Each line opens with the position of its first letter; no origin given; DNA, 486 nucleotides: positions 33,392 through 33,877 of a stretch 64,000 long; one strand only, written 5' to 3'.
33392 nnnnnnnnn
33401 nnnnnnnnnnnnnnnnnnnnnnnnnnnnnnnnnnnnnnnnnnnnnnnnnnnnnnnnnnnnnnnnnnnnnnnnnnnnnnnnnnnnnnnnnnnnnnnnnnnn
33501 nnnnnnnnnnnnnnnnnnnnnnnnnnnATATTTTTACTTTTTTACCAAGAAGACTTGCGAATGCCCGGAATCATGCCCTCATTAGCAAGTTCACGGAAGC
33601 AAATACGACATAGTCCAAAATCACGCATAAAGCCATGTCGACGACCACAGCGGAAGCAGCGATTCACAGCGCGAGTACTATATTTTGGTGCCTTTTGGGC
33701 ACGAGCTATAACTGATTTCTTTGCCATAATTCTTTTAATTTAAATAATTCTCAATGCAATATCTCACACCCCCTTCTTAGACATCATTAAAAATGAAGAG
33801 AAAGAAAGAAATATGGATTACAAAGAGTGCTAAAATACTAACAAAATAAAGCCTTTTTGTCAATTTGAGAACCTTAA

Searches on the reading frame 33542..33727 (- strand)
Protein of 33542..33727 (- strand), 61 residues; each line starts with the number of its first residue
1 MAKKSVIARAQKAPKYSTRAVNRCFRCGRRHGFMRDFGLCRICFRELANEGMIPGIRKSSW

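Call 66: find_encoding_contigs(protein=window:33542-33727:-, flank=10000, max_places=10)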
Protein window:33542-33727:- (61 aa): 3 contigs read that carry it; 3 places shown.
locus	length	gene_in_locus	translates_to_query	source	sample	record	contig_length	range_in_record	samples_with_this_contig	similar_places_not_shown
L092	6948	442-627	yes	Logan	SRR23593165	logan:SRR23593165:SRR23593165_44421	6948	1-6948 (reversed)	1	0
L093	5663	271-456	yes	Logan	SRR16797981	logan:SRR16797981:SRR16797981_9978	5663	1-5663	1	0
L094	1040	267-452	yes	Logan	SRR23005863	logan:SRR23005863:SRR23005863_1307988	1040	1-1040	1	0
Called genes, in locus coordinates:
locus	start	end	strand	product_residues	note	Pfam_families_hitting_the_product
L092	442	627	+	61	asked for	PF00253:Ribosomal_S14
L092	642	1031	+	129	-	PF00410:Ribosomal_S8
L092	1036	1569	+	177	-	PF00347:Ribosomal_L6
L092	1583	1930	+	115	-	PF00861:Ribosomal_L18p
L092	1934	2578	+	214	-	PF00333:Ribosomal_S5, PF03719:Ribosomal_S5_C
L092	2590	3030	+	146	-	PF00828:Ribosomal_L27A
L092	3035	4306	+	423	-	PF00344:SecY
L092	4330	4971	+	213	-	PF00406:ADK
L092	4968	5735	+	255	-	PF00557:Peptidase_M24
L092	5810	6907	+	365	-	PF00933:Glyco_hydro_3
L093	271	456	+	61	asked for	PF00253:Ribosomal_S14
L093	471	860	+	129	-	PF00410:Ribosomal_S8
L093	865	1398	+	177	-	PF00347:Ribosomal_L6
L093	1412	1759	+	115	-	PF00861:Ribosomal_L18p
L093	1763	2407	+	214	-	PF00333:Ribosomal_S5, PF03719:Ribosomal_S5_C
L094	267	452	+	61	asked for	PF00253:Ribosomal_S14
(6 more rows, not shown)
